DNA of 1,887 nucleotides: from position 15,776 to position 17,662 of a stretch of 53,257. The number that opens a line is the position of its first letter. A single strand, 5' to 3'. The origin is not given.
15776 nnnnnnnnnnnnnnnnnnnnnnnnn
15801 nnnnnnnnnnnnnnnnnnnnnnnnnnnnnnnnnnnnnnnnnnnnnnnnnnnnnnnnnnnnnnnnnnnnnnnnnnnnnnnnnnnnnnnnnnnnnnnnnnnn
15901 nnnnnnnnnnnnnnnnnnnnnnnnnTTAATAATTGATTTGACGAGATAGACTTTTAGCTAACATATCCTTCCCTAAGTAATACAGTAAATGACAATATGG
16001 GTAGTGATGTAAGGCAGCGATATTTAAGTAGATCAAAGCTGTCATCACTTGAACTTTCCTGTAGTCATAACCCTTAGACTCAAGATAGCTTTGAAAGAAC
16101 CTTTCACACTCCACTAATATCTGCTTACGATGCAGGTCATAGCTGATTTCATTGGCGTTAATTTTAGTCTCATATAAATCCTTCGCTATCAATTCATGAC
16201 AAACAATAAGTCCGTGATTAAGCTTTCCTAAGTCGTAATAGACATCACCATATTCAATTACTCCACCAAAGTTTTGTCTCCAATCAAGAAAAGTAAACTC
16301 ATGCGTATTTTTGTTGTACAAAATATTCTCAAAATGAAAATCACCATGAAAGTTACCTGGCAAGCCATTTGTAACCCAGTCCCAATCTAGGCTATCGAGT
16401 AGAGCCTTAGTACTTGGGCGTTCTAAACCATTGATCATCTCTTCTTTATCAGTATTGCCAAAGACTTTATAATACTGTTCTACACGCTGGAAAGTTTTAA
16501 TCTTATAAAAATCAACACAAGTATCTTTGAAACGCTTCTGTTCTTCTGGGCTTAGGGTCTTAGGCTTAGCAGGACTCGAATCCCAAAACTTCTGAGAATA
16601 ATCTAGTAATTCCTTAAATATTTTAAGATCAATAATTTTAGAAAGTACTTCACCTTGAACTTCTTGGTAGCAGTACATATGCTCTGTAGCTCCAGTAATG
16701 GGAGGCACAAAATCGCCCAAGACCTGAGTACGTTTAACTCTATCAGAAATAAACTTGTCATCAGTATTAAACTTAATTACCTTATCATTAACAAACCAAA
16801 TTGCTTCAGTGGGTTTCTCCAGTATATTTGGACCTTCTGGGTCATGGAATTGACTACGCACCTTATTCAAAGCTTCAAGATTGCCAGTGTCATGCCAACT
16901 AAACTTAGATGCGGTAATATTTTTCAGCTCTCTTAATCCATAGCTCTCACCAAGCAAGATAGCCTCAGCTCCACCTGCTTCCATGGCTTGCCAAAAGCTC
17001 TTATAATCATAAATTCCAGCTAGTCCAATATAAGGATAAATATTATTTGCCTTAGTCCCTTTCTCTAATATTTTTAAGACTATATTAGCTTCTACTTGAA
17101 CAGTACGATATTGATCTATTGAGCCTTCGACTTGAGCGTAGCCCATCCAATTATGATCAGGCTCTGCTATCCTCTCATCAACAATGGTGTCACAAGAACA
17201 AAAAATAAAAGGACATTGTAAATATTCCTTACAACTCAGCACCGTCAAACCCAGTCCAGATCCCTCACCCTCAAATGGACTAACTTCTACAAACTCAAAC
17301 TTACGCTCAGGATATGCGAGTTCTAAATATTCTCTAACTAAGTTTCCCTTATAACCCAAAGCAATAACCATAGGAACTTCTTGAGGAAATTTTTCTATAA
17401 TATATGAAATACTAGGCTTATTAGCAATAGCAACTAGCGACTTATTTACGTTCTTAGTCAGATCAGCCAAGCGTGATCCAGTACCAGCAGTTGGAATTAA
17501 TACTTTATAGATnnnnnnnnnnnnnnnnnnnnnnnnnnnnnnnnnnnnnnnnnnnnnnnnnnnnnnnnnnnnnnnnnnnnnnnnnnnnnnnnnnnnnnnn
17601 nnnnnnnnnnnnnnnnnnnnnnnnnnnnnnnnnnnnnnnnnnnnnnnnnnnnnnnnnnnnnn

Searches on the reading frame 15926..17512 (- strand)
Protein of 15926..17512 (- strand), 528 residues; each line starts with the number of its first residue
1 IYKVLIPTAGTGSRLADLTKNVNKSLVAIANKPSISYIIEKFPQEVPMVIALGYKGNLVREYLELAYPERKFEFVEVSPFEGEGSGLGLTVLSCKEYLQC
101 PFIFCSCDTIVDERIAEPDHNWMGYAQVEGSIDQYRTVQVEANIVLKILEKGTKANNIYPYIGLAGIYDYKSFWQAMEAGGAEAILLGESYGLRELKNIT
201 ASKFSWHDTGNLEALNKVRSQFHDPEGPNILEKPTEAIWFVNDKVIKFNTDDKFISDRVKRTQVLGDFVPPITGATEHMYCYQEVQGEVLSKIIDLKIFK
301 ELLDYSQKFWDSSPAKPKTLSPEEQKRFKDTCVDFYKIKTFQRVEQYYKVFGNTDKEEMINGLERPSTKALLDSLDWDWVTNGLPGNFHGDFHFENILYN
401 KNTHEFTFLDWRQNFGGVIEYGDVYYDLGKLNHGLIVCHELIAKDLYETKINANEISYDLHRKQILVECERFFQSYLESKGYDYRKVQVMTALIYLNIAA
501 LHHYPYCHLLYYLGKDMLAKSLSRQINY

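Call 65: search_protein_families(library=pfam, proteins=[window:15926-17512:-], max_evalue=0.0001)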
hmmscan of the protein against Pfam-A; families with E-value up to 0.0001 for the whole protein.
window:15926-17512:- (528 aa): 2 families
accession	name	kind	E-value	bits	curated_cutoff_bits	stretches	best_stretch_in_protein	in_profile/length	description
PF00483.29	NTP_transferase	-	2.2e-05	24.6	21.2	0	5-64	3-66/245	Nucleotidyl transferase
PF01636.29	APH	-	5e-05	23.6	23.2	1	369-431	151-209/239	Phosphotransferase enzyme family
